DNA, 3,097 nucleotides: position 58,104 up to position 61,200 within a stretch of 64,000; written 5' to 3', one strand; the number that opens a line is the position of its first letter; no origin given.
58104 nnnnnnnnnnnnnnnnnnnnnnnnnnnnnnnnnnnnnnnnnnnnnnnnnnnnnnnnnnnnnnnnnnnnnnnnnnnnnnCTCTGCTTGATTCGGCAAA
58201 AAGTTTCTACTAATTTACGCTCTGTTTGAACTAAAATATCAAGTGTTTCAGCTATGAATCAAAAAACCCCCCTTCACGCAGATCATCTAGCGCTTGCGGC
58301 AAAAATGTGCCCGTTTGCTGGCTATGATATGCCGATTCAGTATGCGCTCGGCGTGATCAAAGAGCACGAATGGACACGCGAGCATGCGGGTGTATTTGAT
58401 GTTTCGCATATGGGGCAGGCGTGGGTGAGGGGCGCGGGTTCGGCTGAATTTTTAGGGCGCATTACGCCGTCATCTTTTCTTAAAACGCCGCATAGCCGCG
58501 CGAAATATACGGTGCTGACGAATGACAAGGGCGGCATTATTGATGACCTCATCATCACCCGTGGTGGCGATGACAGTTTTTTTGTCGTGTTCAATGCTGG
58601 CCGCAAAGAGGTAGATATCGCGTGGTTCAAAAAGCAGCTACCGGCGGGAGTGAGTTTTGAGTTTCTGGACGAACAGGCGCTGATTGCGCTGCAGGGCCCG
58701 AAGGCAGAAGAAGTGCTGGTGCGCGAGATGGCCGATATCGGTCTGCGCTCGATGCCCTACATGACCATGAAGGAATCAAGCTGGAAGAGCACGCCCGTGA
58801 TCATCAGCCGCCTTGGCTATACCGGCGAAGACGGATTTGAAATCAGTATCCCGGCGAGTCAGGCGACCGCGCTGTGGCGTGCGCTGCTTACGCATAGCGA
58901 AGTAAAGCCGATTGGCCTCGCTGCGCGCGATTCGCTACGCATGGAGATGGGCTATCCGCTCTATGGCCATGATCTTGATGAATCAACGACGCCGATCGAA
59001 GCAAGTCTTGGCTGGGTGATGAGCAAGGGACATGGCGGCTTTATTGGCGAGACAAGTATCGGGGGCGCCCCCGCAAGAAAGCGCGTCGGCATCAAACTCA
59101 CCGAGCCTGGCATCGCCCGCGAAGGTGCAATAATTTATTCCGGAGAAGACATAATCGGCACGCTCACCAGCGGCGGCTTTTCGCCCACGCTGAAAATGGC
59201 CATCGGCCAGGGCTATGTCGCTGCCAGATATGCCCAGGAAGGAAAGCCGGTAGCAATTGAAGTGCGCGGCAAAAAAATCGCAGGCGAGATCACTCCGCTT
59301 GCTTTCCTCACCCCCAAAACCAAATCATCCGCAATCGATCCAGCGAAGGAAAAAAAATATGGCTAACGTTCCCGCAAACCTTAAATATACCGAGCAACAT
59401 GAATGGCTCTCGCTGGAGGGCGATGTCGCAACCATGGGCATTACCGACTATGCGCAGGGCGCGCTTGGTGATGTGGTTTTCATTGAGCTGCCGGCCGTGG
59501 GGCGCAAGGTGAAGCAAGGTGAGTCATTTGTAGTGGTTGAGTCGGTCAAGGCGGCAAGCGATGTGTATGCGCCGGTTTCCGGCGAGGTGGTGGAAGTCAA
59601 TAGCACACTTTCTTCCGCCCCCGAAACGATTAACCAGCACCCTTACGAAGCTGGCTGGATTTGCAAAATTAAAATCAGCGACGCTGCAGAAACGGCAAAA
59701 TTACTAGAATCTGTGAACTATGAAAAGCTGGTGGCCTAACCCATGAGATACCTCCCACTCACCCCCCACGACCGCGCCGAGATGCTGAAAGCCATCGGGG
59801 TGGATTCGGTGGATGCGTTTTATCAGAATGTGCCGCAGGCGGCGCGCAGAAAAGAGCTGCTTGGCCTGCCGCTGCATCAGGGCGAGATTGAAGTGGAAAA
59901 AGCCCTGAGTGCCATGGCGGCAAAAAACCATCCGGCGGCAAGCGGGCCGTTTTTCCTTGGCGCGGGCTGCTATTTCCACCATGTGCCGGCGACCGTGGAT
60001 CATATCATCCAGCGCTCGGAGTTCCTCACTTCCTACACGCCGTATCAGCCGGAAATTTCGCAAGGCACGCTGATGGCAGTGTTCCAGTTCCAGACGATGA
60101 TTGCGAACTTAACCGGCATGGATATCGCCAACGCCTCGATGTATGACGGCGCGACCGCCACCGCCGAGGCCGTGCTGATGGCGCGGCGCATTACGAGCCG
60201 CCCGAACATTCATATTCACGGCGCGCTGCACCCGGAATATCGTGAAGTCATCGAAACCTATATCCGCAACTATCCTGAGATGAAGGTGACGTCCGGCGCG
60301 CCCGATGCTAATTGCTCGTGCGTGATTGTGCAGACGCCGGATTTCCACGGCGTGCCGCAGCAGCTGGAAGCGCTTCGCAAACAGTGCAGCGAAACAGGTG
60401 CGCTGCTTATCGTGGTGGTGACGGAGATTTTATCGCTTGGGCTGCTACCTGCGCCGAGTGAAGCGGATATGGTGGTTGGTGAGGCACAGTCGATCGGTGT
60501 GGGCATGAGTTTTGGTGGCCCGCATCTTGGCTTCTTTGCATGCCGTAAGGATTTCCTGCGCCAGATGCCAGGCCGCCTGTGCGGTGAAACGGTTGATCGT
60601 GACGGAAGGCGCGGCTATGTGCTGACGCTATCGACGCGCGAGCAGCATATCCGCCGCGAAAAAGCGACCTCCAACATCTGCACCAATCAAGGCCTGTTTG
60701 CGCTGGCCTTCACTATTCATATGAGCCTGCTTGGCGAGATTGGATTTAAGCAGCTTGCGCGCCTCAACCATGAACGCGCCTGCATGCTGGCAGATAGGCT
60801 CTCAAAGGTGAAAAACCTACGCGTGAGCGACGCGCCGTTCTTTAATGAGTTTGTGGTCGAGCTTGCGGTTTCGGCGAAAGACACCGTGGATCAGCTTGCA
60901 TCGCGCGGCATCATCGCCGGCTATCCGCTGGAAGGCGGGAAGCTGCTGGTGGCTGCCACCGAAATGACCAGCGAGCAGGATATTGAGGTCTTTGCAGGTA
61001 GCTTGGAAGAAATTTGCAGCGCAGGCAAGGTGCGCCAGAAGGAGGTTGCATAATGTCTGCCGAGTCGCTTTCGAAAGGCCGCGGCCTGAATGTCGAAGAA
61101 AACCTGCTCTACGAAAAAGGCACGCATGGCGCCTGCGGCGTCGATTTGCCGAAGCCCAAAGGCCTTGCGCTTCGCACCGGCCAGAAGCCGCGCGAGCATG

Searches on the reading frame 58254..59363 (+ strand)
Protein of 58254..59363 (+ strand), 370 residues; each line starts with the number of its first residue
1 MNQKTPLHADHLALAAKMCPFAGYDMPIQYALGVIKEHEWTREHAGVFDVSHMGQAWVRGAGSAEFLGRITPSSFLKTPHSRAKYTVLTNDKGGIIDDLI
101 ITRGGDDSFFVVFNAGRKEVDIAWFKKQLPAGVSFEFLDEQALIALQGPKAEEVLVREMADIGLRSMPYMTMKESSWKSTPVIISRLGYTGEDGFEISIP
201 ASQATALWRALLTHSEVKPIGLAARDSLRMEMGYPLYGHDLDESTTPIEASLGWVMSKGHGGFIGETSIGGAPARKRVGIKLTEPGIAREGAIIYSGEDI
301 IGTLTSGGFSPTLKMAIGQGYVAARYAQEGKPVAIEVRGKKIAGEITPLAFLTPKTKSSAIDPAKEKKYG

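Call 34: search_protein_families(library=pfam, proteins=[window:58254-59363:+], max_evalue=0.01)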
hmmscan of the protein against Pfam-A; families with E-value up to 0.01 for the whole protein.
window:58254-59363:+ (370 aa): 3 families
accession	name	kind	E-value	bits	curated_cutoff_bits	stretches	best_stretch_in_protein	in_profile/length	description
PF01571.26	GCV_T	-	7.7e-89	297.7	25.6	1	7-255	1-255/255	Aminomethyltransferase folate-binding domain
PF08669.17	GCV_T_C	-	9e-19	67.6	25.9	1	275-351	1-78/80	Glycine cleavage T-protein C-terminal barrel domain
PF08170.17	POPLD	-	0.0037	18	26.8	1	195-243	2-49/92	POPLD (NUC188) domain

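Call 57: list_cluster_members(proteins=[window:58254-59363:+, window:59743-61050:+, window:48201-51284:+, window:51401-53191:+, window:53555-54589:+, window:54900-56309:-, window:56454-58178:+])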
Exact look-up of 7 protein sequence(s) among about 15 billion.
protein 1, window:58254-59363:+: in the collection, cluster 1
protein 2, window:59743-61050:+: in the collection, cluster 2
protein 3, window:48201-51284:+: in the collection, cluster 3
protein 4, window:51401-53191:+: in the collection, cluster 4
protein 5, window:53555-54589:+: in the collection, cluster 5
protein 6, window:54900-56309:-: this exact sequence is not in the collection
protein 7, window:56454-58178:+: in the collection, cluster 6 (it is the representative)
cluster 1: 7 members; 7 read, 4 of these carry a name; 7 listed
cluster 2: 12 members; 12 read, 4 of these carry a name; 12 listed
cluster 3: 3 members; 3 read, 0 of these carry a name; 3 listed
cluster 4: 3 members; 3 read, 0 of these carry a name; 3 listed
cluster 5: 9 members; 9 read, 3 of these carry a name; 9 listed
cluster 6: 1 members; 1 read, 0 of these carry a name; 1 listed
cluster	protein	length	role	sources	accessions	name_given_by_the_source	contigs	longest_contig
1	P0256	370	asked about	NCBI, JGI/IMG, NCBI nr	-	-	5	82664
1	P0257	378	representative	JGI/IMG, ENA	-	-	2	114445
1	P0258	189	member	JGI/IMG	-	aminomethyltransferase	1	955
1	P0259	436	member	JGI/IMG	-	aminomethyltransferase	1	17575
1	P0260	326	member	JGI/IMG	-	aminomethyltransferase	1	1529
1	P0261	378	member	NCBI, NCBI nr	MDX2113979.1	MAG: glycine cleavage system aminomethyltransferase GcvT [Alphaproteobacteria bacterium] | glycine cleavage system aminomethyltransferase GcvT [Alphaproteobacteria bacterium]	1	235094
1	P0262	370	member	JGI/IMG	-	-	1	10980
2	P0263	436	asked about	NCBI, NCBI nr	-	-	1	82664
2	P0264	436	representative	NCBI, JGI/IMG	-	glycine dehydrogenase subunit 1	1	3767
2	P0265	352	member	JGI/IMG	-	glycine dehydrogenase subunit 1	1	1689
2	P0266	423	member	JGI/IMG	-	-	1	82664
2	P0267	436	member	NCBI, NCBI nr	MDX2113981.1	MAG: aminomethyl-transferring glycine dehydrogenase subunit GcvPA [Alphaproteobacteria ... | aminomethyl-transferring glycine dehydrogenase subunit GcvPA [Alphaproteobacteria ...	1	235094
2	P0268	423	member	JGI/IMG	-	glycine dehydrogenase subunit 1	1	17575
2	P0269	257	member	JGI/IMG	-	-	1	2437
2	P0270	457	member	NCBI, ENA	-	-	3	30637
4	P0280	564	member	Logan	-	-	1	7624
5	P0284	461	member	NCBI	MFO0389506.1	MAG: reverse transcriptase domain-containing protein [Alphaproteobacteria bacterium]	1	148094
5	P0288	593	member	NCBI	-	-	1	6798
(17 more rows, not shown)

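Call 59: find_encoding_contigs(protein=P0284, flank=8000, max_places=3)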
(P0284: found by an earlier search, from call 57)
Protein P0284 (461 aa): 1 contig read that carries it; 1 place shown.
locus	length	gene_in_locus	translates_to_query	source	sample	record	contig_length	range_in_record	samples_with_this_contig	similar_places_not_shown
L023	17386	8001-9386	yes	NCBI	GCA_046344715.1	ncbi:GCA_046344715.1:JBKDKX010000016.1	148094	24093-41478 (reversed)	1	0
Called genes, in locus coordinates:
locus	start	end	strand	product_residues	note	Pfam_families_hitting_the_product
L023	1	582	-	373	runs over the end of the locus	PF11638:DnaA_N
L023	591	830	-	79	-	-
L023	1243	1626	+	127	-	PF01381:HTH_3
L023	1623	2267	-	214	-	-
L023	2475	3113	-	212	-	PF00440:TetR_N, PF14246:TetR_C_7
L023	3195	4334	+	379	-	PF12704:MacB_PCD (weak), PF02687:FtsX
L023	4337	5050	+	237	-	PF05621:TniB (faint), PF02463:SMC_N (weak), PF00005:ABC_tran, PF13304:AAA_21 (faint), PF13401:AAA_22 (faint)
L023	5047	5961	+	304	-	PF25919:BSH_CusB (faint), PF25917:BSH_RND (weak), PF25973:BSH_CzcB, PF25984:BSH_YknX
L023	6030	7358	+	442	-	PF02321:OEP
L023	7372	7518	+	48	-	-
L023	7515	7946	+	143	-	PF09912:DUF2141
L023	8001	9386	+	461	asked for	PF00078:RVT_1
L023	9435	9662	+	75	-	-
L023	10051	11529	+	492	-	PF02463:SMC_N, PF13401:AAA_22 (faint), PF13175:AAA_15, PF13304:AAA_21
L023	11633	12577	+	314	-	PF10095:DUF2333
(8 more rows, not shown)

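Call 60: find_encoding_contigs(protein=P0288, flank=6000, max_places=3)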
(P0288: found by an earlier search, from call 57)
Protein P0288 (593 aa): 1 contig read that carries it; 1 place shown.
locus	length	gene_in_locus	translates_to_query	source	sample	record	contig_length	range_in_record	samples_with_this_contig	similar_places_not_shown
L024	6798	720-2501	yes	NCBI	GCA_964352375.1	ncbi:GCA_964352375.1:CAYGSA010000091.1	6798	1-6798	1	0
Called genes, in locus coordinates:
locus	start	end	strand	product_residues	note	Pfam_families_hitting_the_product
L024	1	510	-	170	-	?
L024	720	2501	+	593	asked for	PF00078:RVT_1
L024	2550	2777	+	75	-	-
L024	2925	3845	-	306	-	PF01370:Epimerase, PF13460:NAD_binding_10 (weak), PF08338:DUF1731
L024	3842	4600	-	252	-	PF00106:adh_short, PF08659:KR, PF13561:adh_short_C2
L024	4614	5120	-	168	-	-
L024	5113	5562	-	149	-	-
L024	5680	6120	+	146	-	PF01638:HxlR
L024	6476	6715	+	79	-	PF01541:GIY-YIG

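Call 67: search_protein_families(library=ncbifam, proteins=[P0288], max_evalue=0.001)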
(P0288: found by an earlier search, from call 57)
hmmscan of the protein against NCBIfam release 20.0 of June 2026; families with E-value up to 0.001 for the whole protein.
P0288 (593 aa): 5 families
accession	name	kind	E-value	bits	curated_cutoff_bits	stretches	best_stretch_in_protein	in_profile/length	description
NF038237.1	retron_Ec67_fus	exception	9.8e-202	671.4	450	1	4-575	1-572/572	retron Ec67 family RNA-directed DNA polymerase/endonuclease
NF042941.1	Retron_TIR_antiphage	equivalog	2.3e-86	290.4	600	1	12-297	1-269/464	TIR domain-containing anti-phage reverse transcriptase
NF038233.2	retron_St85_RT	exception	7e-52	176.5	235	1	16-324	3-277/289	retron St85 family RNA-directed DNA polymerase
TIGR04416.1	group_II_RT_mat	equivalog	1.4e-12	47.4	300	1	39-258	52-251/353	group II intron reverse transcriptase/maturase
NF041746.1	Drt2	equivalog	1.5e-08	34.2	390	1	167-220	220-273/416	antiviral reverse transcriptase Drt2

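Call 68: find_encoding_contigs(protein=P0280, flank=8000, max_places=4)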
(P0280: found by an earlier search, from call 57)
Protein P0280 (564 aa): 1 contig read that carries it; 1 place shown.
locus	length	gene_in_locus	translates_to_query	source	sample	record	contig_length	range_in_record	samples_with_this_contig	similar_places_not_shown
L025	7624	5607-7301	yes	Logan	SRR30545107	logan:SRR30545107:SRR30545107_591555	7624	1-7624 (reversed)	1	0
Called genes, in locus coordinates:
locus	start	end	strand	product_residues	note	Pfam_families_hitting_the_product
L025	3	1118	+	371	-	?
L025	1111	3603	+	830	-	PF10544:T5orf172, PF13455:MUG113, PF04851:ResIII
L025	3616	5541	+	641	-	PF03235:GmrSD_N, PF07510:GmrSD_C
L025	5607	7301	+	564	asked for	PF13289:SIR2_2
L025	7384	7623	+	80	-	?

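Call 76: find_related_loci(query=P0288, collection=viral_contigs, flank=6000)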
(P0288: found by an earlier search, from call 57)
Query P0288 (593 aa) in viral_contigs; peptide patterns used: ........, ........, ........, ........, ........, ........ (x = any residue, [..] = any of these).
4 stretches matched a pattern, but none encodes a relative of the query by tblastn (E <= 1e-3).

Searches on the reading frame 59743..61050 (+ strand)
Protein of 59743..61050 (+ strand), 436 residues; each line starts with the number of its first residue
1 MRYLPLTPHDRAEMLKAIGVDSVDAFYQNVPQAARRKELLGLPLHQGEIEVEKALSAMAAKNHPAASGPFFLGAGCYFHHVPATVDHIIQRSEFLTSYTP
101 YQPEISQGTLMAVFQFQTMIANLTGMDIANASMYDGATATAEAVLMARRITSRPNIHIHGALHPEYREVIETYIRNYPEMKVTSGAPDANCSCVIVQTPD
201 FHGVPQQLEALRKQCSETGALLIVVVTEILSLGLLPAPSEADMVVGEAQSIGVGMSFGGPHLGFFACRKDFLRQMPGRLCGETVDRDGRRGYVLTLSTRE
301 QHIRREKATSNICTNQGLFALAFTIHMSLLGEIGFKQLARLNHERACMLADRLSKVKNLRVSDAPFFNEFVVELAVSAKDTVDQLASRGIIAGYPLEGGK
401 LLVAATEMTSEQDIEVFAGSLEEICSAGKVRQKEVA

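Call 34: search_protein_families(library=pfam, proteins=[window:59743-61050:+], max_evalue=0.01)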
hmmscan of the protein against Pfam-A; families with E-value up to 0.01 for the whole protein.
window:59743-61050:+ (436 aa): 1 family
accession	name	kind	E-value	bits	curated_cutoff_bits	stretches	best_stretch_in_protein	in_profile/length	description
PF02347.22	GDC-P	-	1.5e-119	400.2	26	1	1-416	1-424/429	Glycine cleavage system P-protein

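Call 67: search_protein_families(library=ncbifam, proteins=[P0288], max_evalue=0.001)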
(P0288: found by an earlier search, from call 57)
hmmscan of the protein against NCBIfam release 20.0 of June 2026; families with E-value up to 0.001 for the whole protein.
P0288 (593 aa): 5 families
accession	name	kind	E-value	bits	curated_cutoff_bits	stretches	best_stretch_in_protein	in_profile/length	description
NF038237.1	retron_Ec67_fus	exception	9.8e-202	671.4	450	1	4-575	1-572/572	retron Ec67 family RNA-directed DNA polymerase/endonuclease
NF042941.1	Retron_TIR_antiphage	equivalog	2.3e-86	290.4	600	1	12-297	1-269/464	TIR domain-containing anti-phage reverse transcriptase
NF038233.2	retron_St85_RT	exception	7e-52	176.5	235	1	16-324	3-277/289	retron St85 family RNA-directed DNA polymerase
TIGR04416.1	group_II_RT_mat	equivalog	1.4e-12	47.4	300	1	39-258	52-251/353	group II intron reverse transcriptase/maturase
NF041746.1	Drt2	equivalog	1.5e-08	34.2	390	1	167-220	220-273/416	antiviral reverse transcriptase Drt2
